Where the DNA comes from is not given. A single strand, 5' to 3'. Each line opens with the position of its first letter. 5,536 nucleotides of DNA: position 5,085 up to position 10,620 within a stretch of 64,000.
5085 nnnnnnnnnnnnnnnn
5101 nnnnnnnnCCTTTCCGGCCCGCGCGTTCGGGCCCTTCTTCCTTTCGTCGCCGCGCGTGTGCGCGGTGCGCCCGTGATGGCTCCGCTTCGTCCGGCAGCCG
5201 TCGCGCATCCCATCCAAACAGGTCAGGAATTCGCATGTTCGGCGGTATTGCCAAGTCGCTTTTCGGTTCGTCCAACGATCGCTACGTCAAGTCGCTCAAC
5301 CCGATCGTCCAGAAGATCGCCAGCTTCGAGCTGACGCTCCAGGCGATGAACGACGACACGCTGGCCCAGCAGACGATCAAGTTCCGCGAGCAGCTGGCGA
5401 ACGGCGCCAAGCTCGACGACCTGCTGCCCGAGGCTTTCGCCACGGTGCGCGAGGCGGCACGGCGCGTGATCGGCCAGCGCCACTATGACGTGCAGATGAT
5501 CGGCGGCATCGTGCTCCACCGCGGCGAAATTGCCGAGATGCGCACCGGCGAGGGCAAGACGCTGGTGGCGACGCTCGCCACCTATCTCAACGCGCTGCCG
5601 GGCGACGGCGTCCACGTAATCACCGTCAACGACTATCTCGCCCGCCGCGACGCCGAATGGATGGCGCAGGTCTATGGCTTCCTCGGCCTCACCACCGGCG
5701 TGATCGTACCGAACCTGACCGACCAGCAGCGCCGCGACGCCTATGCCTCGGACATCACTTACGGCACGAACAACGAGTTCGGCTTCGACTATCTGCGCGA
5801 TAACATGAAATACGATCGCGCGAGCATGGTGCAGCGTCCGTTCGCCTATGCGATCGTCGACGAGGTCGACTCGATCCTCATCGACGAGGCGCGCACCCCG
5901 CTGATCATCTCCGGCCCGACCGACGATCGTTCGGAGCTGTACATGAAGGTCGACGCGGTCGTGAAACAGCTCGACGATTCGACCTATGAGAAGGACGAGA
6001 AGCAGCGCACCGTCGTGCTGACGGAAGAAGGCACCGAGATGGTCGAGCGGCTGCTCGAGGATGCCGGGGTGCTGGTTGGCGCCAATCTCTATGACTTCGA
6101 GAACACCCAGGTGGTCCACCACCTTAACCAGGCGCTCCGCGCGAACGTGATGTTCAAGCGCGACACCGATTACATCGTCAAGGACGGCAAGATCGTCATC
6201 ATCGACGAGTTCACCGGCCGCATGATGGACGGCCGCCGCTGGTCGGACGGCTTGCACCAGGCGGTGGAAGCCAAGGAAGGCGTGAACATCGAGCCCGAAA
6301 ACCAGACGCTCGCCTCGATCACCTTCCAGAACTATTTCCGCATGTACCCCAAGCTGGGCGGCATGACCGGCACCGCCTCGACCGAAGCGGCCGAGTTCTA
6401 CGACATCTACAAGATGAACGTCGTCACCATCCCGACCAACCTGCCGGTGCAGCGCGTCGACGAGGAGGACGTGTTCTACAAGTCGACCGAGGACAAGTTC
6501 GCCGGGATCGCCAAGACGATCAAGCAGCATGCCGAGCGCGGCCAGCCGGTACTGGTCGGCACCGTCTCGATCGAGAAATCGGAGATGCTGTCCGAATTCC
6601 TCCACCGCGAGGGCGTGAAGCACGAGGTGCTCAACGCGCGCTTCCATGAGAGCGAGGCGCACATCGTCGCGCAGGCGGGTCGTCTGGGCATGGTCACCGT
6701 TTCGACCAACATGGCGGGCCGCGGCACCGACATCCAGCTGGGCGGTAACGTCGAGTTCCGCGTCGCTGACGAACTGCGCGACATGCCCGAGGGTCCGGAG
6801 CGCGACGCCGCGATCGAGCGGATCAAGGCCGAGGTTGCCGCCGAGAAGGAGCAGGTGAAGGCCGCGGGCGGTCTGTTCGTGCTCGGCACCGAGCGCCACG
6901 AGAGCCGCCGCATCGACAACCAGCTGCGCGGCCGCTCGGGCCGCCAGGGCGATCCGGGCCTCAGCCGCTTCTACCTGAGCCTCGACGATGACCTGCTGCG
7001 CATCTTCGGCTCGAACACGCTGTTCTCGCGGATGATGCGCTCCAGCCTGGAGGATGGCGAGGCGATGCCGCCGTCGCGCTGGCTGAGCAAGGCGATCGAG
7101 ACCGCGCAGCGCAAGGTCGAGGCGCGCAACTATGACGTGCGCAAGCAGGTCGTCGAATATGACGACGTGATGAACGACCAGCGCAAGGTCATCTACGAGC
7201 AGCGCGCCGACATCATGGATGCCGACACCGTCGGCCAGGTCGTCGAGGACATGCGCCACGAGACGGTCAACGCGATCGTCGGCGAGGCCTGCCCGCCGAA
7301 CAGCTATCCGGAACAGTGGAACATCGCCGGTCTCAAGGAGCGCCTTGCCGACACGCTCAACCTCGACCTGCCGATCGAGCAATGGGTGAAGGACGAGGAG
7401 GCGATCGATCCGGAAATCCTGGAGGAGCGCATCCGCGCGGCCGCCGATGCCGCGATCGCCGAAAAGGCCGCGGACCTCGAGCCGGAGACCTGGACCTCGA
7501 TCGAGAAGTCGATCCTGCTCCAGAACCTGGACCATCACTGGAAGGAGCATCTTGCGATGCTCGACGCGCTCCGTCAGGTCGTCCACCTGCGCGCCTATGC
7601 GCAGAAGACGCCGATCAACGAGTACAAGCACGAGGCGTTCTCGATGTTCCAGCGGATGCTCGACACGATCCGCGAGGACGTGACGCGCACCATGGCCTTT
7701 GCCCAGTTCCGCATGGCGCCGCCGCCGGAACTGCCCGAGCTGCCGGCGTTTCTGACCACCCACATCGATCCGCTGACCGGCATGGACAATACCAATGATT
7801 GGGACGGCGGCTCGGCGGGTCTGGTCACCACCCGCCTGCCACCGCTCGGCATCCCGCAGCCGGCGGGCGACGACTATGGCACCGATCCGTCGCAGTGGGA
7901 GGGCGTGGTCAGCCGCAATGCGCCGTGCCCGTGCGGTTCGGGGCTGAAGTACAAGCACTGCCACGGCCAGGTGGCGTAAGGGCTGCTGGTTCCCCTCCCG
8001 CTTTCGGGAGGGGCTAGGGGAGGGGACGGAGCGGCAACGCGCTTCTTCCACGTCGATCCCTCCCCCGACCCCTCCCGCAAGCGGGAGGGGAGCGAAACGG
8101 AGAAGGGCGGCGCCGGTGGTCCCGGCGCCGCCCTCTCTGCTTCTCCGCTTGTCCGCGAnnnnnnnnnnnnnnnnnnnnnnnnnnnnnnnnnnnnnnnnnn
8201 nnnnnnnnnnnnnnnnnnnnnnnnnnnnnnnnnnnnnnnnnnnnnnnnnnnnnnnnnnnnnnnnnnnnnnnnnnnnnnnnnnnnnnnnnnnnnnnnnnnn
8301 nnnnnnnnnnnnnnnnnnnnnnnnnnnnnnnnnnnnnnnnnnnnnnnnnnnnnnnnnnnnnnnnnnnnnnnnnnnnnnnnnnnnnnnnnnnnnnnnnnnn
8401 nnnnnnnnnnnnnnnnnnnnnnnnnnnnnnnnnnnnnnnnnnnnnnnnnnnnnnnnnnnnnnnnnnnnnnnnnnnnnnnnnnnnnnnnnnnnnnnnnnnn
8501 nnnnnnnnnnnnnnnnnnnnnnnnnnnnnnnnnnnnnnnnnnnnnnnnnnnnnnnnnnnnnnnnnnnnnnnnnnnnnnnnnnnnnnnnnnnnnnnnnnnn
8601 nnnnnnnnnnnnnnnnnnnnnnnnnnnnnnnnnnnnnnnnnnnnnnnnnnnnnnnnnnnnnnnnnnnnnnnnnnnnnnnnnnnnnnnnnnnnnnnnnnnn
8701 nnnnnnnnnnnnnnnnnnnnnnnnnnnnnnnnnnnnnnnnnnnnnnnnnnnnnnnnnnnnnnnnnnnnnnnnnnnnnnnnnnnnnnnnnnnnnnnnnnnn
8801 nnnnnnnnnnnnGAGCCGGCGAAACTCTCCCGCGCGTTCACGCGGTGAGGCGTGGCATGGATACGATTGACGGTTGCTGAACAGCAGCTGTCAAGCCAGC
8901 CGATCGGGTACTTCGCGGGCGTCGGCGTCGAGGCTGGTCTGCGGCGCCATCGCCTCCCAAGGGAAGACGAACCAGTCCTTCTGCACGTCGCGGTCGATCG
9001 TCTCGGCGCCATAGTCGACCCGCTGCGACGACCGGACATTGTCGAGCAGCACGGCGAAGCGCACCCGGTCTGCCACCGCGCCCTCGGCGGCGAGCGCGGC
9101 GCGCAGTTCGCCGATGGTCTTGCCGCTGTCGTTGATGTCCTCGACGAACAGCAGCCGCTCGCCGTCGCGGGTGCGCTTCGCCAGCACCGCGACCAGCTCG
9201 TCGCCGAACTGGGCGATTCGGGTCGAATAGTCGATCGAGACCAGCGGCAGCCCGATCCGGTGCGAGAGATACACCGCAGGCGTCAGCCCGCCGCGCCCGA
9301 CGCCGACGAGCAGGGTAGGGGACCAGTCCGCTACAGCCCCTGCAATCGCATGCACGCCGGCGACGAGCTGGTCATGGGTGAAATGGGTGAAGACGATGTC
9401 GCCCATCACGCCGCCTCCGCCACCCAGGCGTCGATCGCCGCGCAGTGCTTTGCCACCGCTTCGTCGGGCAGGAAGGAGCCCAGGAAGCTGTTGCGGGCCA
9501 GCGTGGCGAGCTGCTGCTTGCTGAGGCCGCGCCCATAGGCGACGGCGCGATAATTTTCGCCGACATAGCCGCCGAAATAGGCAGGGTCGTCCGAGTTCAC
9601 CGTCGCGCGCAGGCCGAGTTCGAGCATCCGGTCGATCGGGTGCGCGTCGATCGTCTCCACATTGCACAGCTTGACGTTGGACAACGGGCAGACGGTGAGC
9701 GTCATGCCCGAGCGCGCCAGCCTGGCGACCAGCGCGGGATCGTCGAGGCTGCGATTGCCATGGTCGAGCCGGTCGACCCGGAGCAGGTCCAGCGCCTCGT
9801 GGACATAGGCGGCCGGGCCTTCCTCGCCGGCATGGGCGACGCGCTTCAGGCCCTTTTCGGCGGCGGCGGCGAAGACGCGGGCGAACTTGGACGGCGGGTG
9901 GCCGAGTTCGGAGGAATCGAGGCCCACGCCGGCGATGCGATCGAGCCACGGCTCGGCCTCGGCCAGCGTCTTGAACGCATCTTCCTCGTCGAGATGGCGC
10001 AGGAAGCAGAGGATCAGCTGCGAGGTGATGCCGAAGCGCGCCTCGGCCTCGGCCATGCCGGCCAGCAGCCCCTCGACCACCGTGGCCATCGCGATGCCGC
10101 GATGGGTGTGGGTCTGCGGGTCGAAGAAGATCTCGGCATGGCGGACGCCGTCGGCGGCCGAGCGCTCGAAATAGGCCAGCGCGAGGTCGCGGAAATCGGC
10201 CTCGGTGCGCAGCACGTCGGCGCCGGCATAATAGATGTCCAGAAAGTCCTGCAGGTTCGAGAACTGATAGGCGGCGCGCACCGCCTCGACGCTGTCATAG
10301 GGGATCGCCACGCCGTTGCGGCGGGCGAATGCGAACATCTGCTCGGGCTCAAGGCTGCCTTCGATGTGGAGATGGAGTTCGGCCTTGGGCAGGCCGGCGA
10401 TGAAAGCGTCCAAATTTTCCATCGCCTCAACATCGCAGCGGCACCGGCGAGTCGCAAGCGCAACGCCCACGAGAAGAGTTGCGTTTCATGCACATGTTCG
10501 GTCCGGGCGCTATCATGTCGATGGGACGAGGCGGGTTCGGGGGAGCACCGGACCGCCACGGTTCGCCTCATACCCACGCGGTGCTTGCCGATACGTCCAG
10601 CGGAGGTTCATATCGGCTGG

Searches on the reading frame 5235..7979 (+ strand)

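Call 61: search_protein_families(library=ncbifam, proteins=[window:5235-7979:+], max_evalue=1e-10)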
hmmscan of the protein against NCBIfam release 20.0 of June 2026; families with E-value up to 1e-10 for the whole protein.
window:5235-7979:+ (914 aa): 8 families
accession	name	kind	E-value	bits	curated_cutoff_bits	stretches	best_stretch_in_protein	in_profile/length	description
NF009538.1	PRK12904.1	equivalog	0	1264.1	814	1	6-823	2-811/814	preprotein translocase subunit SecA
TIGR00963.1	secA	equivalog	0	1091.1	800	1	30-812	3-787/787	preprotein translocase subunit SecA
NF006630.0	PRK09200.1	subfamily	1.8e-277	922.5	862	2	10-507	6-499/789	preprotein translocase subunit SecA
TIGR04397.1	SecA2_Bac_anthr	exception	2.6e-274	912.1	1085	2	7-507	2-497/774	accessory Sec system translocase SecA2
NF009536.0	PRK12901.1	equivalog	7.4e-260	865.4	1493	4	291-506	488-703/1118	preprotein translocase subunit SecA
TIGR03714.1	secA2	equivalog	1.3e-218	728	930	2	17-507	5-495/762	accessory Sec system translocase SecA2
NF012136.0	SecA2_Lm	equivalog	6.4e-191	636.2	1100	2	16-506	9-493/776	accessory Sec system translocase SecA2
TIGR04221.1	SecA2_Mycobac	equivalog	5.9e-189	629.9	725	3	9-506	8-495/762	accessory Sec system translocase SecA2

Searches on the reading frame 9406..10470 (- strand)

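Call 28: search_protein_families(library=ncbifam, proteins=[window:9406-10470:-], max_evalue=0.00001)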
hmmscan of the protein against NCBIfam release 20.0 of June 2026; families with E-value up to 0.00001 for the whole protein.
window:9406-10470:- (354 aa): 9 families
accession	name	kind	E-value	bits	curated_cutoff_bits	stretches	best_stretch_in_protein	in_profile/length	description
NF006850.0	PRK09358.1-6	equivalog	2.3e-158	526.4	419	1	22-351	3-332/334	adenosine deaminase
TIGR01430.1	aden_deam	equivalog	4e-117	390.8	216.55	1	27-344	1-321/323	adenosine deaminase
NF006848.0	PRK09358.1-3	equivalog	1e-66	225.5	426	1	26-336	3-313/325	adenosine deaminase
NF006854.0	PRK09358.3-1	equivalog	8.2e-63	212.6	530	1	16-352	3-340/344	adenosine deaminase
NF006849.0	PRK09358.1-5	equivalog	3e-51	174.5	494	1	24-353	9-344/350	adenosine deaminase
NF006846.0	PRK09358.1-1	equivalog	4.8e-42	144.2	459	1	27-337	6-321/333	adenosine deaminase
NF006847.0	PRK09358.1-2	equivalog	3.3e-39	134.7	412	1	23-337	9-343/364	adenosine deaminase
NF006856.0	PRK09358.3-3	equivalog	7.6e-24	84.4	510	1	69-308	52-290/316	adenosine deaminase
NF006859.0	PRK09358.3-6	equivalog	9.2e-16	57.9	549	1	192-306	163-277/299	adenosine deaminase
